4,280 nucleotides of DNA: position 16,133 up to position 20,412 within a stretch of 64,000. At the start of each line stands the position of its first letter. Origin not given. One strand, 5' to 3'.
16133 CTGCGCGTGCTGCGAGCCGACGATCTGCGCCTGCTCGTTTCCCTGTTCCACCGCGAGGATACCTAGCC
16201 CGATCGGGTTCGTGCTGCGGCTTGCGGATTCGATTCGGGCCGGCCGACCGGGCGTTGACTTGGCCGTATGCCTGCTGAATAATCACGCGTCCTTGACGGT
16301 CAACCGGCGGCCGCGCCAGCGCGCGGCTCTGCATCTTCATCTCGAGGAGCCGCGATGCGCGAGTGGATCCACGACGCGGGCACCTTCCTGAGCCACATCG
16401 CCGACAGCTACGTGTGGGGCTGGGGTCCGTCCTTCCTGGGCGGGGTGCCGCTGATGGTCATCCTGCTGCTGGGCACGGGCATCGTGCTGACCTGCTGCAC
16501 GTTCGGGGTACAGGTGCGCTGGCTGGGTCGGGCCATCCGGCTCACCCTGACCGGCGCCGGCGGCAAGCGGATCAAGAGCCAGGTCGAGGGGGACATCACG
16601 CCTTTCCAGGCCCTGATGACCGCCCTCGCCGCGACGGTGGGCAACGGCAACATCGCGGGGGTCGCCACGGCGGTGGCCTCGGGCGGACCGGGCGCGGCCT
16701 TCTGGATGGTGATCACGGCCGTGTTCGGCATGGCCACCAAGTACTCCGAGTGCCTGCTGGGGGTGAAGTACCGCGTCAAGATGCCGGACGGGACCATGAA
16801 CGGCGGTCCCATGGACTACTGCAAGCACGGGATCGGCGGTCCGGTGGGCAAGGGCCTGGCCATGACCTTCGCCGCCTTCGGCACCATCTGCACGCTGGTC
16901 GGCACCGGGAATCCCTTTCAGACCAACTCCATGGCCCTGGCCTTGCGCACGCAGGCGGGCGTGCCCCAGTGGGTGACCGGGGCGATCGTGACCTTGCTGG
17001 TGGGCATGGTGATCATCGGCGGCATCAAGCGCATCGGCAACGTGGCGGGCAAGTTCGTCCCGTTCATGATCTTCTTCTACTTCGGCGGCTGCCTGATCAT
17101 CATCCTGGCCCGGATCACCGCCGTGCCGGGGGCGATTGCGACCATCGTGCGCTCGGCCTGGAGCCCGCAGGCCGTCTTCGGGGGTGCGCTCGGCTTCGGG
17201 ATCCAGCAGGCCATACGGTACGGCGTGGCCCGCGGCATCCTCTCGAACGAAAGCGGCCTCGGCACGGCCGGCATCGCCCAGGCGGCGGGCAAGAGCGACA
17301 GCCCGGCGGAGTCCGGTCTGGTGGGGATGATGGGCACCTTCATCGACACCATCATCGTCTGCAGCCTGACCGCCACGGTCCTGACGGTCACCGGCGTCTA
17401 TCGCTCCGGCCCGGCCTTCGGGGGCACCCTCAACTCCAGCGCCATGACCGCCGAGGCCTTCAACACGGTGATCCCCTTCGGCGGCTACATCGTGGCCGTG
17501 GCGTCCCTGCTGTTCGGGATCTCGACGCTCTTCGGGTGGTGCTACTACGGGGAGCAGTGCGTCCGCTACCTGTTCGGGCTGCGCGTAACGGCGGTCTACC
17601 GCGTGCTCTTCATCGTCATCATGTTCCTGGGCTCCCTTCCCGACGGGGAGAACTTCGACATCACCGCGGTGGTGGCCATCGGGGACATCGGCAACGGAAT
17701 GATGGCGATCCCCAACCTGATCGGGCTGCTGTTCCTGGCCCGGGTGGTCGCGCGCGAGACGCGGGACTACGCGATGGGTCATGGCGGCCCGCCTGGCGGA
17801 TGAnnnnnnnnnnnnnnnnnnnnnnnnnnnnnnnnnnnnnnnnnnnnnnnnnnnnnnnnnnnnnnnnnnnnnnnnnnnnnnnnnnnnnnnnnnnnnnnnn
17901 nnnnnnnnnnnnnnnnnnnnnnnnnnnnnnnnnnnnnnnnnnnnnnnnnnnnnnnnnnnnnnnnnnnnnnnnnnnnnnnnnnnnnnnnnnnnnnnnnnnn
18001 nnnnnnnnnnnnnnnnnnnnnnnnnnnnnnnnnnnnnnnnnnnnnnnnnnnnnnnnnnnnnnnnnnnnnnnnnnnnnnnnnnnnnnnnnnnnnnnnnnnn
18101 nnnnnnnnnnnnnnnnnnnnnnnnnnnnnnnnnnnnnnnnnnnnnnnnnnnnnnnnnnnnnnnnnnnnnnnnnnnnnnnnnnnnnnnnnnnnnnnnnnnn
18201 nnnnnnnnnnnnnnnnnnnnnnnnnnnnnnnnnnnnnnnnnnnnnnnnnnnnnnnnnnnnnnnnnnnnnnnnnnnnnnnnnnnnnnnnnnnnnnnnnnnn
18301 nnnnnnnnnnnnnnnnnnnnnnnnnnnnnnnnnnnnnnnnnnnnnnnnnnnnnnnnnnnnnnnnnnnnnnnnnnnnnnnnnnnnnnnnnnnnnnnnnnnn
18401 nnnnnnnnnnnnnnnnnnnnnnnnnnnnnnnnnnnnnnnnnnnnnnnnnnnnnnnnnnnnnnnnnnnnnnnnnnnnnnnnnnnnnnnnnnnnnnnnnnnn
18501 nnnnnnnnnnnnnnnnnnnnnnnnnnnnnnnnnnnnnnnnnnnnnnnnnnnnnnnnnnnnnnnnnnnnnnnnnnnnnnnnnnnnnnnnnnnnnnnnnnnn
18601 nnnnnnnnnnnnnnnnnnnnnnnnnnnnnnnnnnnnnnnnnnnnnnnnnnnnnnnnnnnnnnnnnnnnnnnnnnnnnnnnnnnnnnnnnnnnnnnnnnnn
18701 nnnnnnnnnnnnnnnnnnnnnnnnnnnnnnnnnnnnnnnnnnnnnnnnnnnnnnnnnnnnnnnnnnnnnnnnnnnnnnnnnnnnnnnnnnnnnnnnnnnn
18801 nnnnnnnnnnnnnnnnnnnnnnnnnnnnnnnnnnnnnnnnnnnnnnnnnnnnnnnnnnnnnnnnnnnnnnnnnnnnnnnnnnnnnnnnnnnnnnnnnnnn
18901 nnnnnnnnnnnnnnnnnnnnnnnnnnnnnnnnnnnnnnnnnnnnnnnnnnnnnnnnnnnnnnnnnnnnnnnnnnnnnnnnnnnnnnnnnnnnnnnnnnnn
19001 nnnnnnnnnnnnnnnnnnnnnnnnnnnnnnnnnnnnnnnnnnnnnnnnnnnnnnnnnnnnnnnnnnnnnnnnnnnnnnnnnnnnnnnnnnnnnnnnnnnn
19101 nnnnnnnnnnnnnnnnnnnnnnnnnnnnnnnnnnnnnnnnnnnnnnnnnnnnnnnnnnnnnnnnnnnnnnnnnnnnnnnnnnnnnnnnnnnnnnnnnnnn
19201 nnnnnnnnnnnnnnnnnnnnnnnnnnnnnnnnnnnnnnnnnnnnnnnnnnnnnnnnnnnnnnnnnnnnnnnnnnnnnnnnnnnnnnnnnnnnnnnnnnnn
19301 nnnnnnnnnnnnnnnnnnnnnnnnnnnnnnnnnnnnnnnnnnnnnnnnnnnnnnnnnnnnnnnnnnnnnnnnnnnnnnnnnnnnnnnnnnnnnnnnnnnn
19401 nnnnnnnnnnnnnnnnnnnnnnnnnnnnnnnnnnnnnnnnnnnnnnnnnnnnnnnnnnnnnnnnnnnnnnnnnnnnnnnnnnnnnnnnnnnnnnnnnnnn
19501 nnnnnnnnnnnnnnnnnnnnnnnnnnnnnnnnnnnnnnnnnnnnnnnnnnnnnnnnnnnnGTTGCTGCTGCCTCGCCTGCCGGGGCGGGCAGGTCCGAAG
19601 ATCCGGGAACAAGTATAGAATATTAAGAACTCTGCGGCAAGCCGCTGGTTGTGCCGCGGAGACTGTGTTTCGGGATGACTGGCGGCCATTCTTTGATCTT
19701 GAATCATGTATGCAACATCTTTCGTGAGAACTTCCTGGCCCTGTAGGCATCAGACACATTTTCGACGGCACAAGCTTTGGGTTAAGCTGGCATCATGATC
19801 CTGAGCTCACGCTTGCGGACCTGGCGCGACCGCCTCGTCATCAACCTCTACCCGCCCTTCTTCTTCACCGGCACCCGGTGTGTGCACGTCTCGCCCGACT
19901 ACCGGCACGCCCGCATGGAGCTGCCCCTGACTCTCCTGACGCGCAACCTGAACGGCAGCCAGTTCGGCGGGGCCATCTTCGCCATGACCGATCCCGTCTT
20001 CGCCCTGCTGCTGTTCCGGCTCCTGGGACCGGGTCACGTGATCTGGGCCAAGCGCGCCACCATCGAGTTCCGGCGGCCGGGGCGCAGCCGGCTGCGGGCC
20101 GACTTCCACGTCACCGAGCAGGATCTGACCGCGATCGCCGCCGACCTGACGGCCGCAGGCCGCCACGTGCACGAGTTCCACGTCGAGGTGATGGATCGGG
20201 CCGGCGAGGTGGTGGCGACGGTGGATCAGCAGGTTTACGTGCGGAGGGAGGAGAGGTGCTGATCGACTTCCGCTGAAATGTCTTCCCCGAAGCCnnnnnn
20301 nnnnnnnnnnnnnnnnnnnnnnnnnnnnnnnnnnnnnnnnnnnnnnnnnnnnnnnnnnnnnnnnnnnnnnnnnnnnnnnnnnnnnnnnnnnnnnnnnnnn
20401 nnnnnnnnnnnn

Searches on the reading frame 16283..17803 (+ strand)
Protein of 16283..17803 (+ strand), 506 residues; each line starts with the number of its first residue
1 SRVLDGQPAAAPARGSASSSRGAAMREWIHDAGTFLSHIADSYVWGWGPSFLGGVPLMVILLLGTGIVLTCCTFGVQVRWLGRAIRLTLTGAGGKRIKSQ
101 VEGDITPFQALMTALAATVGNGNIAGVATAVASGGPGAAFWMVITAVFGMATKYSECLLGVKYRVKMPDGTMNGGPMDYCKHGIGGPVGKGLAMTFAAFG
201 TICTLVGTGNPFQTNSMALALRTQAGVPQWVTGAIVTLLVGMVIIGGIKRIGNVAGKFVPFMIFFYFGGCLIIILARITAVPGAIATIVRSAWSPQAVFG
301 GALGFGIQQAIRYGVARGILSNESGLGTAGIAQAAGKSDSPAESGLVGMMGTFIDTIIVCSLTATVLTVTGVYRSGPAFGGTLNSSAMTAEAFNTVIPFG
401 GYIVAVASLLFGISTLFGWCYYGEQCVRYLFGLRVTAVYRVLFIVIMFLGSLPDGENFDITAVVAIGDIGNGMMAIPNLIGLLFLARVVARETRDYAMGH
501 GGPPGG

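Call 23: search_protein_families(library=pfam, proteins=[window:16283-17803:+], max_evalue=0.0001)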
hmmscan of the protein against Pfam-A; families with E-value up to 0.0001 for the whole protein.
window:16283-17803:+ (506 aa): 1 family
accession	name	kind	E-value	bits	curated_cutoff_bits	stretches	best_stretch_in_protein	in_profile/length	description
PF01235.23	Na_Ala_symp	-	1.9e-119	399.9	24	1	99-497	7-380/392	Sodium:alanine symporter family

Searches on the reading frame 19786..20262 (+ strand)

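Call 23: search_protein_families(library=pfam, proteins=[window:19786-20262:+], max_evalue=0.0001)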
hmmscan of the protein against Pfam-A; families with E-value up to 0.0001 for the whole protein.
window:19786-20262:+ (158 aa): 2 families
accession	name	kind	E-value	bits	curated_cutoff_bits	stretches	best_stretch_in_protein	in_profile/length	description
PF14539.12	DUF4442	-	1.1e-19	71.4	25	1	16-152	7-132/132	Domain of unknown function (DUF4442)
PF03061.28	4HBT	-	1.8e-06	28.6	20.6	0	57-143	2-78/79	Thioesterase superfamily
